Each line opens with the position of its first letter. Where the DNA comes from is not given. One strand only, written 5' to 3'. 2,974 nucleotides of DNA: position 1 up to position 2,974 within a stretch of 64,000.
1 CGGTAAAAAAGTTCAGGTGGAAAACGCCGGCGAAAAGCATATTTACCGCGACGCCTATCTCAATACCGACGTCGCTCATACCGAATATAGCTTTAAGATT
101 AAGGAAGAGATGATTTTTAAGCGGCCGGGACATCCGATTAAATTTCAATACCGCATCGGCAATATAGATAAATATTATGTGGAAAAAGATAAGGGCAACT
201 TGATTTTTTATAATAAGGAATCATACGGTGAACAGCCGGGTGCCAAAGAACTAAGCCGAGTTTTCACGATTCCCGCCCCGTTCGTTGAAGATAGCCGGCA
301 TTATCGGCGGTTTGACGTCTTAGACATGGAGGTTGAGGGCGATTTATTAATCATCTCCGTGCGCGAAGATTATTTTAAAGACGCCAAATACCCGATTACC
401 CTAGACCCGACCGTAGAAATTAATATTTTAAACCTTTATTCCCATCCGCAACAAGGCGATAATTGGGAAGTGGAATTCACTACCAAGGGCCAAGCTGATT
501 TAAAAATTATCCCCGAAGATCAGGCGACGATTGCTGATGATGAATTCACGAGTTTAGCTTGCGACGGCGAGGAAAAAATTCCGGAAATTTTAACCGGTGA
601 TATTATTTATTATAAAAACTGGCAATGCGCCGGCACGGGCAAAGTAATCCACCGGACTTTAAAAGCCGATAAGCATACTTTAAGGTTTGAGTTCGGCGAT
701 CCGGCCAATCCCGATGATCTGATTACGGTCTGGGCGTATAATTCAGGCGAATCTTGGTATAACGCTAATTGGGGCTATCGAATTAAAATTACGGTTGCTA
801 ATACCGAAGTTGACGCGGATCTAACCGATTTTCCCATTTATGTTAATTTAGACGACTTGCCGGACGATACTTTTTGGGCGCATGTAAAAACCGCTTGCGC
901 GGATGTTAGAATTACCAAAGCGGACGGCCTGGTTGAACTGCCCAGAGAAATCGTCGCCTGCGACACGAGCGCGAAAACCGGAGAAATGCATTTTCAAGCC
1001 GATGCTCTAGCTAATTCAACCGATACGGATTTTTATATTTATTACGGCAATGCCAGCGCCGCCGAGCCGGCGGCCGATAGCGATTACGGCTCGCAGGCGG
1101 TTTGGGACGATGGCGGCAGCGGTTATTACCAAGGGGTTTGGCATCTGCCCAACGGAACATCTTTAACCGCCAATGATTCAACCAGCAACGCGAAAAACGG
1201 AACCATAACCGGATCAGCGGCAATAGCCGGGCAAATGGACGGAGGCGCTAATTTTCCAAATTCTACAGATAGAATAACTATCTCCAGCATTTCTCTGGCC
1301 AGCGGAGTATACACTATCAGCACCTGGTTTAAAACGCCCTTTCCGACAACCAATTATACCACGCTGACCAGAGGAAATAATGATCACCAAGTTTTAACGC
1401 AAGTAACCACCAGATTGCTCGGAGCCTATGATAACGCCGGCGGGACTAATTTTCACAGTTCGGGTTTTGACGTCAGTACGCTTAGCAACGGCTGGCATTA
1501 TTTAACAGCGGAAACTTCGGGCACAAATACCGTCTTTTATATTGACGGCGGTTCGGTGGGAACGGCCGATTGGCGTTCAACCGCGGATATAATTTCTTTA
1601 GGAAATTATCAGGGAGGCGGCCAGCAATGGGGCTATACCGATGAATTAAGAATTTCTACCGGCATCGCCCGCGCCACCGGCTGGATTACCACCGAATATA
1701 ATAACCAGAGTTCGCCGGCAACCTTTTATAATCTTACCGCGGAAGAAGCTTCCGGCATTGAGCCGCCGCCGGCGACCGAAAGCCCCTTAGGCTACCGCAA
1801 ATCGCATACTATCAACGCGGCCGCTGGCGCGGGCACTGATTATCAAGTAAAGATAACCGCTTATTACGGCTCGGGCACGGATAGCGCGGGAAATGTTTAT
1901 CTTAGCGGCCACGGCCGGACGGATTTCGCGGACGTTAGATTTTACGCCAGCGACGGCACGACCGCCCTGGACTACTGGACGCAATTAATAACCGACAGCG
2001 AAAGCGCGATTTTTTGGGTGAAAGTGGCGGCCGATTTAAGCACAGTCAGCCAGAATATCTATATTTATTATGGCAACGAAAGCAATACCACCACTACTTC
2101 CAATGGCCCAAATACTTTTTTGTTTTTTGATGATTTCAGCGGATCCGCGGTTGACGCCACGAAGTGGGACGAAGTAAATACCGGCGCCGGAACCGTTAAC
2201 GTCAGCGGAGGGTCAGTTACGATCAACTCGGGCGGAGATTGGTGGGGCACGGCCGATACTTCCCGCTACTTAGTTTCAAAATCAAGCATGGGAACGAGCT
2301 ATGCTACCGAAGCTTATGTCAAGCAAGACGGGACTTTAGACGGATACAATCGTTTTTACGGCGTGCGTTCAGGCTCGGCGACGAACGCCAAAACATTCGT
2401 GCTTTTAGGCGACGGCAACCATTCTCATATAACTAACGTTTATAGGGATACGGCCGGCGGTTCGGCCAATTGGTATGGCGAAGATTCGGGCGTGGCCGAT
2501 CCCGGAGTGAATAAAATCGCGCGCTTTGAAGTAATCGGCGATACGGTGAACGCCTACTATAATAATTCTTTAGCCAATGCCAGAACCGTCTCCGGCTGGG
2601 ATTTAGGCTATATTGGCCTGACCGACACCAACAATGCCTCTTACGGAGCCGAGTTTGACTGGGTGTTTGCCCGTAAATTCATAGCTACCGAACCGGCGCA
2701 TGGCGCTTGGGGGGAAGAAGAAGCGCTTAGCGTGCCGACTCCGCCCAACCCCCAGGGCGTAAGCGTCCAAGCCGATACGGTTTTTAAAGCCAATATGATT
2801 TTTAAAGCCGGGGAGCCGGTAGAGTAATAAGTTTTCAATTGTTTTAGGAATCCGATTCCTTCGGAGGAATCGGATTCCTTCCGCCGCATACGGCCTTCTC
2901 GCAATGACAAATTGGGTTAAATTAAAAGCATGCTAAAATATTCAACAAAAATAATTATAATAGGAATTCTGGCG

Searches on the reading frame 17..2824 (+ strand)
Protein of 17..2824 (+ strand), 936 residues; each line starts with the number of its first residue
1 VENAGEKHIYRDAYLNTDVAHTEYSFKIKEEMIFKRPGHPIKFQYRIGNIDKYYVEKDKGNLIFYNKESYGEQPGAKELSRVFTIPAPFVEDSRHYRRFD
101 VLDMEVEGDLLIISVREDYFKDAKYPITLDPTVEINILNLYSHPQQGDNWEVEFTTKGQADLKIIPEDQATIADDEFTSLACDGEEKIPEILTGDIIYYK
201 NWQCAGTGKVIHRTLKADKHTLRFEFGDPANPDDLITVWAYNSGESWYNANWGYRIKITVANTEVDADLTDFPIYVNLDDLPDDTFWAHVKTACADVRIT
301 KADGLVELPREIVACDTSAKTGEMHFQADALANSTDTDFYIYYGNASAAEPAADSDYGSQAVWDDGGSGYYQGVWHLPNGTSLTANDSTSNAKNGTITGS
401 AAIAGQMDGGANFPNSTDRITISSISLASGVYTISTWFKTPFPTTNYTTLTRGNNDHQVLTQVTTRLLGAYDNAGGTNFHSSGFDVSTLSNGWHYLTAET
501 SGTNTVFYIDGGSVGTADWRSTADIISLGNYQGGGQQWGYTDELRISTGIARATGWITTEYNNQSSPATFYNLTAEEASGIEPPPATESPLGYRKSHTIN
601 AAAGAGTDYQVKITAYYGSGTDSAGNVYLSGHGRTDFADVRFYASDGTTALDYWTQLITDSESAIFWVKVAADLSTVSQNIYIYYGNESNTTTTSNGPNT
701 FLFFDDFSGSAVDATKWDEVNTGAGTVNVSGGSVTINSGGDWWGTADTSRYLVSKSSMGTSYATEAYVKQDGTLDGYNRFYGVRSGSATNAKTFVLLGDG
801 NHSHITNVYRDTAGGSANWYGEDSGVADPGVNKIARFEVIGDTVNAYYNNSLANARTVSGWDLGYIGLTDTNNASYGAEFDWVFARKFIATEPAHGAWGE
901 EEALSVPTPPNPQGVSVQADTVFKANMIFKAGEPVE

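Call 64: search_protein_families(library=pfam, proteins=[window:17-2824:+], max_evalue=0.0001)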
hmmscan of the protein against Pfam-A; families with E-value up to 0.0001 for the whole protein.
window:17-2824:+ (936 aa): 2 families
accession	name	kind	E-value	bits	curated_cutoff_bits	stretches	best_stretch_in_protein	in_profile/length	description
PF10102.14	DUF2341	-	3.4e-27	95.2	23.4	1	636-719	1-83/84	Domain of unknown function (DUF2341)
PF13385.13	Laminin_G_3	-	1.3e-05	25.9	27.6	1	416-547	3-141/151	Concanavalin A-like lectin/glucanases superfamily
